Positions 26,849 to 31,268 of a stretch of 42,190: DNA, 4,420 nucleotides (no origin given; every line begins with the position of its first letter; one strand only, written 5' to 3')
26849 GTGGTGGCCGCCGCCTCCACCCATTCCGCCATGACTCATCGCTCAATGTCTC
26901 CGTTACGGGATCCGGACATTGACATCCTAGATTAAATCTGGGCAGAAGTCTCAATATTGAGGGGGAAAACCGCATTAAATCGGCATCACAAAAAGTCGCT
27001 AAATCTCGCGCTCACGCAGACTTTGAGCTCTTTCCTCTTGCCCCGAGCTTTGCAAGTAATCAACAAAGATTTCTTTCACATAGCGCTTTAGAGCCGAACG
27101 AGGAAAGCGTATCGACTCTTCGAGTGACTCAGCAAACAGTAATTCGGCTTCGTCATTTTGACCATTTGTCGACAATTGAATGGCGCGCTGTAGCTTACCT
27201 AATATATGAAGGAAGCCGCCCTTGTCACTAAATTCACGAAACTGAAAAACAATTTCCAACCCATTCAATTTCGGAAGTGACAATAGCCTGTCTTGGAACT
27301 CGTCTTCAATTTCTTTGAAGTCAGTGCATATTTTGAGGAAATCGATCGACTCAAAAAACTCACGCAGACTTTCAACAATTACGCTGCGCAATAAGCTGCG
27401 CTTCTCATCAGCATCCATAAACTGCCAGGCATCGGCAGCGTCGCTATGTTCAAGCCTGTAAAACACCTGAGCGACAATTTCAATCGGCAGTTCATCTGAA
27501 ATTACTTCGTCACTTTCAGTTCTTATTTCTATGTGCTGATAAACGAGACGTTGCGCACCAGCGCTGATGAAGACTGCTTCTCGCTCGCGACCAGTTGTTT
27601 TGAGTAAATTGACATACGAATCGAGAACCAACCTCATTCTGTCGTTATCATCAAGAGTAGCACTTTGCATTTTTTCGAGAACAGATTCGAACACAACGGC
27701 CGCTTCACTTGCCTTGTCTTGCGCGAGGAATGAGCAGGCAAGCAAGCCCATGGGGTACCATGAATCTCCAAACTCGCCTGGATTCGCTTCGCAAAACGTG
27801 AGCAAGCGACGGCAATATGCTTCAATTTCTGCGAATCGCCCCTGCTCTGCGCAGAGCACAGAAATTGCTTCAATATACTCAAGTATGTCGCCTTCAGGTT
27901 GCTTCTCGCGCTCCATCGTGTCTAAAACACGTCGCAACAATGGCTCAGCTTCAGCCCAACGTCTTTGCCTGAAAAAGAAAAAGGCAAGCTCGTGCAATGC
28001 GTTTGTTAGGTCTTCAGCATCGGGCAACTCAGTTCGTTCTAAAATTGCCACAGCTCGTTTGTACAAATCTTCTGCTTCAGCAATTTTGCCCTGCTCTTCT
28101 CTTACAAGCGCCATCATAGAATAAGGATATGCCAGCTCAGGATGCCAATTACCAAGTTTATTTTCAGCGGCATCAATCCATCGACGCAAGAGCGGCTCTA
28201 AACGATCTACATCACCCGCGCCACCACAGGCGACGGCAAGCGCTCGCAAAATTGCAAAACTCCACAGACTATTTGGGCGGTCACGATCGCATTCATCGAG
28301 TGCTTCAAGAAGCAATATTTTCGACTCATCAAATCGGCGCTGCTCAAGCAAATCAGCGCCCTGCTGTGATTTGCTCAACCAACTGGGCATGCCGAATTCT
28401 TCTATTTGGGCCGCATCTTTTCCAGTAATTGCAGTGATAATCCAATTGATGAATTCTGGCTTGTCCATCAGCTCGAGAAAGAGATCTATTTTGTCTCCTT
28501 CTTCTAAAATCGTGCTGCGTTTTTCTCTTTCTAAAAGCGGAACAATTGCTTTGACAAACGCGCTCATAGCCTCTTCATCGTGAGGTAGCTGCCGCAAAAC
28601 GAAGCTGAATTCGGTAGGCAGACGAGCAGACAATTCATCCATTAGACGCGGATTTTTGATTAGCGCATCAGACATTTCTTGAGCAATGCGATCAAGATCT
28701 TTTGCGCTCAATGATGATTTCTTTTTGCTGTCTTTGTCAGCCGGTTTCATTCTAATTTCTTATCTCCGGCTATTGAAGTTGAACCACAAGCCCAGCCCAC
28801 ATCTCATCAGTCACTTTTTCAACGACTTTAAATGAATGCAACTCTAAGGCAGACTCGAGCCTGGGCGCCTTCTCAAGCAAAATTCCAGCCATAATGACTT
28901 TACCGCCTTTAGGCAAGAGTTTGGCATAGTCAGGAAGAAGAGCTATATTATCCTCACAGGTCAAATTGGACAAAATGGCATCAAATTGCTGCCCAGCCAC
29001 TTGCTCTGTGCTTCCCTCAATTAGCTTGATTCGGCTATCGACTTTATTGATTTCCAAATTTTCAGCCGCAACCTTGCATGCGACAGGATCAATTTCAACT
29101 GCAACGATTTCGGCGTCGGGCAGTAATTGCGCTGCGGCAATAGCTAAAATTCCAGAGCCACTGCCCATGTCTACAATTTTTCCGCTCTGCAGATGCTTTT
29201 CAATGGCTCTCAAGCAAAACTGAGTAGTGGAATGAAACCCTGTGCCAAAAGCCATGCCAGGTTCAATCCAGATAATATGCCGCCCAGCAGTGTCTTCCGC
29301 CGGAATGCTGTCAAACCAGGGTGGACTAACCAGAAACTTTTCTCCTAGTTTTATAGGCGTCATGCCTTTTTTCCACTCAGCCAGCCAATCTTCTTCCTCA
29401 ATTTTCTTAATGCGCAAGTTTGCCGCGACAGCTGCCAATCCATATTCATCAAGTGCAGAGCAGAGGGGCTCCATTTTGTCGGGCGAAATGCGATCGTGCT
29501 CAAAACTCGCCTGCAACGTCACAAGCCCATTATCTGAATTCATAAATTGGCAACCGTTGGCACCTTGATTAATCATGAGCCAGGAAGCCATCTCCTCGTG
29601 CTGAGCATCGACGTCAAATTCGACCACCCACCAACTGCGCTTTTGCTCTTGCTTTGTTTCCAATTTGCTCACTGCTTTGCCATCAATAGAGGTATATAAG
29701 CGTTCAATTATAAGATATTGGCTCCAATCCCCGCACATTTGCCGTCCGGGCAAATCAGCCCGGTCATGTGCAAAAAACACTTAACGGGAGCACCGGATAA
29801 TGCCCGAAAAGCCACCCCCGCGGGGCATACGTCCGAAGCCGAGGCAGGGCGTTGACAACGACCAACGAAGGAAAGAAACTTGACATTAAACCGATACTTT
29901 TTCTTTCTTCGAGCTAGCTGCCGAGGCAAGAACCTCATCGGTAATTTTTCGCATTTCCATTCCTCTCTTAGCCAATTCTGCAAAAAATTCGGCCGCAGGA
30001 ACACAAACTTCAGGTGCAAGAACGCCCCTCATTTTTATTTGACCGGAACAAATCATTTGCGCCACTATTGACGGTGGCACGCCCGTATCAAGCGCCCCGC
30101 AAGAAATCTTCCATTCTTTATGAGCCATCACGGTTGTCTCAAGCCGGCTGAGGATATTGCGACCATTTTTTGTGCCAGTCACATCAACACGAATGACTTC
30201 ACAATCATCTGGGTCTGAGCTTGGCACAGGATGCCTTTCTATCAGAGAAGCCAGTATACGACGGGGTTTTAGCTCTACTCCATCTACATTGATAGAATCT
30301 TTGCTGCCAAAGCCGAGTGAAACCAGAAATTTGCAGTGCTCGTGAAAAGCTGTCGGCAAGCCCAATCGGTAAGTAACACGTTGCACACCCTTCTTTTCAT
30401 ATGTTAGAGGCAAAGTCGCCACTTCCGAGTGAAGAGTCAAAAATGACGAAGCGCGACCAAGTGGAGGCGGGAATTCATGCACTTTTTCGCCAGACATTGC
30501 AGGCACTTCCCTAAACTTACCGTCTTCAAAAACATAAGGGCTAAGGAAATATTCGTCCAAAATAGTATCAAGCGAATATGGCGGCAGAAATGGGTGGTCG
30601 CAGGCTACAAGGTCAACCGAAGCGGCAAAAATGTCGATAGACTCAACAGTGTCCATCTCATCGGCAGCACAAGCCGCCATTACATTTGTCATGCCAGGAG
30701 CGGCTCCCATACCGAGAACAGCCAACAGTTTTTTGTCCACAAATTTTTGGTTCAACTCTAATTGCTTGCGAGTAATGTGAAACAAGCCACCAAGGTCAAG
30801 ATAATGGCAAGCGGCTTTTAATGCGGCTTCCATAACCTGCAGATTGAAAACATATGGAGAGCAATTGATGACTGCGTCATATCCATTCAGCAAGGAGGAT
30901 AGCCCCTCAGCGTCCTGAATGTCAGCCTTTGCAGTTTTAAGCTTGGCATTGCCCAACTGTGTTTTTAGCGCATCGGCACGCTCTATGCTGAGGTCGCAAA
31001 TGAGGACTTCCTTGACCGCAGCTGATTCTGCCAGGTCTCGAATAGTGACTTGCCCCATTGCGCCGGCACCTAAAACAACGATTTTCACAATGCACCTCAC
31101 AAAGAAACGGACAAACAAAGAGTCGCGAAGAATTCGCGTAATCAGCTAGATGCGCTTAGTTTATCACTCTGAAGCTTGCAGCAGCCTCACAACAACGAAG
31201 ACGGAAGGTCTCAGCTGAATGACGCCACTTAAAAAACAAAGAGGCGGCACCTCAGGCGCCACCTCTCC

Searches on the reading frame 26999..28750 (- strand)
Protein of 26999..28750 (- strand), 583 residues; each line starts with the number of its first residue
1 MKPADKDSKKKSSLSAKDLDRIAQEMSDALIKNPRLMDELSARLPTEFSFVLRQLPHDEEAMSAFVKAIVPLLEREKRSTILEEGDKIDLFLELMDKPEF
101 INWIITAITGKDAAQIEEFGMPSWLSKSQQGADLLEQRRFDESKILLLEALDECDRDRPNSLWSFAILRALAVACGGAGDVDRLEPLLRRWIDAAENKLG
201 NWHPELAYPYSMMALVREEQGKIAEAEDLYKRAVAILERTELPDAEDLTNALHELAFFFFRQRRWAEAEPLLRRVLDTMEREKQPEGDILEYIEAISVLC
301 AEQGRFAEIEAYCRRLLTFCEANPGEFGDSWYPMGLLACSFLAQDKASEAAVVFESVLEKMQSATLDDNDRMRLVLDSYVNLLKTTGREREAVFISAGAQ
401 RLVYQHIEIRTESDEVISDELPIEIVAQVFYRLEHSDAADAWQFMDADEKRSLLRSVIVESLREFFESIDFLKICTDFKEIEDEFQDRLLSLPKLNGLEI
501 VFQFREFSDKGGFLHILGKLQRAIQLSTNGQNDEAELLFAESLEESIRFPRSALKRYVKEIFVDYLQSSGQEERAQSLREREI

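Call 11: search_protein_families(library=pfam, proteins=[window:26999-28750:-], max_evalue=0.001)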
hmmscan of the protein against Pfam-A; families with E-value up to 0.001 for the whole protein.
window:26999-28750:- (583 aa): 8 families
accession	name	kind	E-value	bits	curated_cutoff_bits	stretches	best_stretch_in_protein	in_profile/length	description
PF13424.12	TPR_12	-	2.5e-19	69.7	30.1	2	166-238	4-76/77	Tetratricopeptide repeat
PF13374.12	TPR_10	-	4.8e-12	45.9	27.5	1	250-281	3-34/42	Tetratricopeptide repeat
PF24885.1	TPR_NPHP3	-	8.3e-09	35.6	100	1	187-289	121-223/239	Nephrocystin-3 TPR domain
PF13176.12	TPR_7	-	7.6e-08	32.3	27.9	0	251-285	1-35/36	Tetratricopeptide repeat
PF07719.23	TPR_2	-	7.9e-08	32.3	27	0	208-236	2-30/34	Tetratricopeptide repeat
PF17874.7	TPR_MalT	-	7.5e-07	29.2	45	1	192-392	107-299/336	MalT-like TPR region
PF13428.12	TPR_14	-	2.2e-06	28.2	23.5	0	250-277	2-29/44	Tetratricopeptide repeat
PF01145.31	Band_7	-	3.5e-06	27.6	23.6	1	407-500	43-137/176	SPFH domain / Band 7 family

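Call 68: search_protein_families(library=padloc, proteins=[window:26999-28750:-], max_evalue=0.001)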
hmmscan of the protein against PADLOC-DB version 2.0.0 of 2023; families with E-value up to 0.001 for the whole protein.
window:26999-28750:- (583 aa): 0 families

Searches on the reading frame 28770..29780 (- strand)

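Call 11: search_protein_families(library=pfam, proteins=[window:28770-29780:-], max_evalue=0.001)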
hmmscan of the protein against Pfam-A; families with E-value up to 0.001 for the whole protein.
window:28770-29780:- (336 aa): 12 families
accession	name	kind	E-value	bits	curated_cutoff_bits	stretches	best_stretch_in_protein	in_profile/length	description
PF06325.19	PrmA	-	1.4e-59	202.5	22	1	50-334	2-294/296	Ribosomal protein L11 methyltransferase (PrmA)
PF05175.20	MTS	-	9.7e-15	55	23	1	174-272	8-105/170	Methyltransferase small domain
PF02475.24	TRM5-TYW2_MTfase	-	1.1e-10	42.1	28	1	199-273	37-112/164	TRM5/TYW2 methyltransferase domain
PF13847.12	Methyltransf_31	-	1.3e-10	41.6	27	1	200-298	5-110/145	Methyltransferase domain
PF13649.12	Methyltransf_25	-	2.2e-09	38.3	27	1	202-293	1-97/97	Methyltransferase domain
PF08241.18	Methyltransf_11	-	1.2e-07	32.7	21.2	1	203-296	1-94/95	Methyltransferase domain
PF00891.24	Methyltransf_2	-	3.7e-07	30.1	22.3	1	199-320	63-187/210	O-methyltransferase domain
PF08242.18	Methyltransf_12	-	4e-07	31.1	30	1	203-276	1-76/98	Methyltransferase domain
PF10294.15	Methyltransf_16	-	2.8e-05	24.4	21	1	194-252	42-101/174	Lysine methyltransferase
PF13489.12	Methyltransf_23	-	4.7e-05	23.6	27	1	188-296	12-115/164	Methyltransferase domain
PF09445.16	Methyltransf_15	-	0.00016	21.7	22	1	201-265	3-66/165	RNA cap guanine-N2 methyltransferase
PF01596.23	Methyltransf_3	-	0.00041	20.1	22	1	201-264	47-111/204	O-methyltransferase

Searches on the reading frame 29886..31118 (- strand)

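Call 11: search_protein_families(library=pfam, proteins=[window:29886-31118:-], max_evalue=0.001)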
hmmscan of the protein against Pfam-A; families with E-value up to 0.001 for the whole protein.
window:29886-31118:- (410 aa): 4 families
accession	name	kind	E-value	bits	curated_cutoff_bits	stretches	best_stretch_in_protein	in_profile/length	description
PF16653.10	Sacchrp_dh_C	-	1.5e-25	91.3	31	1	138-386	1-264/265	Saccharopine dehydrogenase C-terminal domain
PF03435.24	Sacchrp_dh_NADP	-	3.9e-24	85.9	25.1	1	13-134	1-129/129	Saccharopine dehydrogenase NADP binding domain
PF01488.26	Shikimate_DH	-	1.1e-06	29.2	24.3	1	12-86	14-82/138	Shikimate / quinate 5-dehydrogenase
PF01408.29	GFO_IDH_MocA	-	5.7e-05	24.2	24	1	12-106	2-89/120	Oxidoreductase family, NAD-binding Rossmann fold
